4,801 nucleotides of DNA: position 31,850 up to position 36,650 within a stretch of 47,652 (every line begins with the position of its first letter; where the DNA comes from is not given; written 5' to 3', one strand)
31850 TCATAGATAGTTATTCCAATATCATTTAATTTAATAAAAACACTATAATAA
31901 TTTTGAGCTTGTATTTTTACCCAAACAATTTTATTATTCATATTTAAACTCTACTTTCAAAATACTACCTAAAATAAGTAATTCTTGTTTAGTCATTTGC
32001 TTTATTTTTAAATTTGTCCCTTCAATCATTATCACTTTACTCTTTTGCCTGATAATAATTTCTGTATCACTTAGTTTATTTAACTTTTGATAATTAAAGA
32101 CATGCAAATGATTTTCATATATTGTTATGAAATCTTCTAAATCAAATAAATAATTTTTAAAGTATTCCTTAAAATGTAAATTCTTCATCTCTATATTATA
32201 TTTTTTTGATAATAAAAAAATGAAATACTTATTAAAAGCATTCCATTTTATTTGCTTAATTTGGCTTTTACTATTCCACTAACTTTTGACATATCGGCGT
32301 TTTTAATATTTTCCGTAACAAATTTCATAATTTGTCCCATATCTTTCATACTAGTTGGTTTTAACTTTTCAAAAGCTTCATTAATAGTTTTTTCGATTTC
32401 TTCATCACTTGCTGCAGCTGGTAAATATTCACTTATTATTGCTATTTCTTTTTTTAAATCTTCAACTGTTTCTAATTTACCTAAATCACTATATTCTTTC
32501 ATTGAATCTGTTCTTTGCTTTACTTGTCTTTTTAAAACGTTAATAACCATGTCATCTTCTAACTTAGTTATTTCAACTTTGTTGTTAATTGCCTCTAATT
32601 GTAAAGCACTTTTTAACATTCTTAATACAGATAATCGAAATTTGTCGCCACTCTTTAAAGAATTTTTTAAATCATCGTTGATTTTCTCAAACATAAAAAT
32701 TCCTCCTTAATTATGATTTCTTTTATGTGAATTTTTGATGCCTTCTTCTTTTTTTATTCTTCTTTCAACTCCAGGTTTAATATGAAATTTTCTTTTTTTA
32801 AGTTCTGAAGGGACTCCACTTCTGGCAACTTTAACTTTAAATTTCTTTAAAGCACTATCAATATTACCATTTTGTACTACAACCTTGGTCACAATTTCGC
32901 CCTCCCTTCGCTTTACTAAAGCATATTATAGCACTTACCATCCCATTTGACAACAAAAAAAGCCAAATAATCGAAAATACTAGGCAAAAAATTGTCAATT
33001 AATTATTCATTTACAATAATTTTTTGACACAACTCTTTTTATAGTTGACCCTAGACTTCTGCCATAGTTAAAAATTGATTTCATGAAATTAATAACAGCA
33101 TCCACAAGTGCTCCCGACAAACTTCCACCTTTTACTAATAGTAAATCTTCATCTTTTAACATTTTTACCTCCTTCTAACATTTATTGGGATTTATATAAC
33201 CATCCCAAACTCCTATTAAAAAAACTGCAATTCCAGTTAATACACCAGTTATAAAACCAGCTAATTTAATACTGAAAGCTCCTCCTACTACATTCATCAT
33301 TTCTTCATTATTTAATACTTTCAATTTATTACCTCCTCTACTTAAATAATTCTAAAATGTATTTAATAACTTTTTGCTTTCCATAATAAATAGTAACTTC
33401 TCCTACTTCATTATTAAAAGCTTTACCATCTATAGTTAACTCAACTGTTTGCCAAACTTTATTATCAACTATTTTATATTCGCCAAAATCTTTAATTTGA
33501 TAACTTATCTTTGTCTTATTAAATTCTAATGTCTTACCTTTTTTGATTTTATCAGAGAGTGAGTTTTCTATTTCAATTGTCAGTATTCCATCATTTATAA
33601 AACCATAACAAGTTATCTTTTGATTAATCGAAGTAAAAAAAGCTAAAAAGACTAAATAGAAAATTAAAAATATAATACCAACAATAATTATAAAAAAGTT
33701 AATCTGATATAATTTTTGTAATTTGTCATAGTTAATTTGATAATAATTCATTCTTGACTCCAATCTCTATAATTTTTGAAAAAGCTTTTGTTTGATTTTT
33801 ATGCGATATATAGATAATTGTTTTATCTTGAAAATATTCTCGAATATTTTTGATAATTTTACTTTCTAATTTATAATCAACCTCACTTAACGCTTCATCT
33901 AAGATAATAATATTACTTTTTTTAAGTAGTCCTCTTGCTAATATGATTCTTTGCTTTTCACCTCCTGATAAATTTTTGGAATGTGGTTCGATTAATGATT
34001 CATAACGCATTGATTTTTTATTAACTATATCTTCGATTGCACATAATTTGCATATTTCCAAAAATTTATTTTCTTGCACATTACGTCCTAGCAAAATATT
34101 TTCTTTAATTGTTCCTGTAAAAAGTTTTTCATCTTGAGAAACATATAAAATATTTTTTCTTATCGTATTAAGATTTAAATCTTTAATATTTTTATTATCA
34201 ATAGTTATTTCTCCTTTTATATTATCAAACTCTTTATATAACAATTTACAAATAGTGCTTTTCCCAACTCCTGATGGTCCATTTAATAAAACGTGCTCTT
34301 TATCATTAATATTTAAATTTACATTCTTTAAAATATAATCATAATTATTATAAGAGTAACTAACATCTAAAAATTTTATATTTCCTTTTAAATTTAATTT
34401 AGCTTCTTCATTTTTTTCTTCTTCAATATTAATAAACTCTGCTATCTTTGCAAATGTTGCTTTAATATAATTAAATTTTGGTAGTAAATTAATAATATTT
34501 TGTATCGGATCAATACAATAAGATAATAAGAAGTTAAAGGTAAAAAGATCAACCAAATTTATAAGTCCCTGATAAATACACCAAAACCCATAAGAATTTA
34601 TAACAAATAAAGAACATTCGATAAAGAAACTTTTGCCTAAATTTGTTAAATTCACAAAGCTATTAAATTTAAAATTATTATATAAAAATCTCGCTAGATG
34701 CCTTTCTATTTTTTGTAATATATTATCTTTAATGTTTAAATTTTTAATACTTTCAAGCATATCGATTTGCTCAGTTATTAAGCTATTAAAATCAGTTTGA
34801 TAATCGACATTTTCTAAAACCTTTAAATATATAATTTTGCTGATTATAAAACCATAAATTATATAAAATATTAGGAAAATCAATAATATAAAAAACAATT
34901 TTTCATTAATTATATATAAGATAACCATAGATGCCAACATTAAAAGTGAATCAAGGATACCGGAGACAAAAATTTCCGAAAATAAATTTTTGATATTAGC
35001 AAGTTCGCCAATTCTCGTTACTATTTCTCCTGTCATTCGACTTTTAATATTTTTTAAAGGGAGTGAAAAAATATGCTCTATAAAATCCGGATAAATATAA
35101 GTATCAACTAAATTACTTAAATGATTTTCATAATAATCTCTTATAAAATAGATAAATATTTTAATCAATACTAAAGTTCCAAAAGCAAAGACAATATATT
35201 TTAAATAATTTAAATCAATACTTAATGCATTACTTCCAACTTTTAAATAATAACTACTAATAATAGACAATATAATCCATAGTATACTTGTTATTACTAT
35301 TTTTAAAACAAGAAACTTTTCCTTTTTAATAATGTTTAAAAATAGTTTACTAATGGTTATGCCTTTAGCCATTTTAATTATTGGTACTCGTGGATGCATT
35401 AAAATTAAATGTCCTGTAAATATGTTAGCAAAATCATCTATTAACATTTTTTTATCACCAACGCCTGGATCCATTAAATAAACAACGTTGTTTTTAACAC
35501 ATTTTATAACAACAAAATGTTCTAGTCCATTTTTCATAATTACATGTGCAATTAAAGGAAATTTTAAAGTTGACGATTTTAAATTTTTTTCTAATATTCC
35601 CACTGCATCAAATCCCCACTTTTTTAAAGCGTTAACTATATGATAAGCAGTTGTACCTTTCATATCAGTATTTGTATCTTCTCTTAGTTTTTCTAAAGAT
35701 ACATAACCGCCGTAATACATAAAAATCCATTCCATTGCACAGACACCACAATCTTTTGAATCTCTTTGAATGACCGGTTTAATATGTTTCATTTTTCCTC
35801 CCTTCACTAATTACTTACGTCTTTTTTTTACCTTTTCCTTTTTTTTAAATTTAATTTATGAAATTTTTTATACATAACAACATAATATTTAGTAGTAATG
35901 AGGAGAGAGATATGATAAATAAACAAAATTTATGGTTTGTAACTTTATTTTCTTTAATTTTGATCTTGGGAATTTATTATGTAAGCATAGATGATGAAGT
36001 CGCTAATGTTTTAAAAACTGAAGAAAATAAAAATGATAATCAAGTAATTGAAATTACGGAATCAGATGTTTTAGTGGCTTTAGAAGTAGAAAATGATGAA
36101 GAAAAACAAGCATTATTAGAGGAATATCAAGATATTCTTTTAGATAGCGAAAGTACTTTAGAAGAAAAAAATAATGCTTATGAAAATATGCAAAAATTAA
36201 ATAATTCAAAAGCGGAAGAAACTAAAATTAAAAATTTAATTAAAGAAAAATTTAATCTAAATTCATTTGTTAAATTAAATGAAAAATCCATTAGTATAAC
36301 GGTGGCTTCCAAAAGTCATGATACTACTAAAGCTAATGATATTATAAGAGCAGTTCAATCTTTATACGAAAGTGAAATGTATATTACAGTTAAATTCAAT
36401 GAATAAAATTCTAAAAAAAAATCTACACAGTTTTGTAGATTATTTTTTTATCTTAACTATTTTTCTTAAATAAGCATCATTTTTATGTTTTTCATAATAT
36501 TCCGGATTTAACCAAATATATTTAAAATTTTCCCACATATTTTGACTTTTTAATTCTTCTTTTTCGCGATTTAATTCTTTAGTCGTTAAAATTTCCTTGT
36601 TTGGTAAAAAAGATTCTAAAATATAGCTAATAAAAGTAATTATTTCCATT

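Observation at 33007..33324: Two unannotated double-glycine-leader peptide genes: a candidate novel two-peptide (class IIb-like) bacteriocin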

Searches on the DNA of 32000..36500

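Call 72: search_rna_families(source=window, start=32000, end=36500, threshold=evalue, max_evalue=1)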
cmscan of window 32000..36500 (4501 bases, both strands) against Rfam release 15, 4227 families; matches with E-value up to 1: 1.
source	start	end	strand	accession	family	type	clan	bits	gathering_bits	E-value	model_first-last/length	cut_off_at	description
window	33963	34056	-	RF02849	Ysr197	Gene; sRNA;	-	18.5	167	0.24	1-254/254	no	Yersinia sRNA 197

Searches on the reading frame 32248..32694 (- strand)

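Call 5: search_protein_families(library=pfam, proteins=[window:32248-32694:-], max_evalue=0.1)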
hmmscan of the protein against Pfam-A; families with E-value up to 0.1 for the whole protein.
window:32248-32694:- (148 aa): 3 families
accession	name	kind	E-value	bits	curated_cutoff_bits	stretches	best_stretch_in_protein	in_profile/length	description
PF09424.15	YqeY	-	5e-41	140.6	27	1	3-146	2-143/143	Yqey-like protein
PF15456.11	Uds1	-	0.0064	17.1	28.8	1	73-121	19-67/123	Up-regulated During Septation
PF15825.10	FAM25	-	0.073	13.8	27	0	100-134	20-54/65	FAM25 family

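Call 6: search_protein_families(library=ncbifam, proteins=[window:32248-32694:-], max_evalue=0.1)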
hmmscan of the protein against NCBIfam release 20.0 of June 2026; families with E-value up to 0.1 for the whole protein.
window:32248-32694:- (148 aa): 1 family
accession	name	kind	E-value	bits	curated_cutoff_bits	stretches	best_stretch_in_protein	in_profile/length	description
NF000540.1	alt_ValS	exception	0.081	10.8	900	1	11-80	615-685/827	valine--tRNA ligase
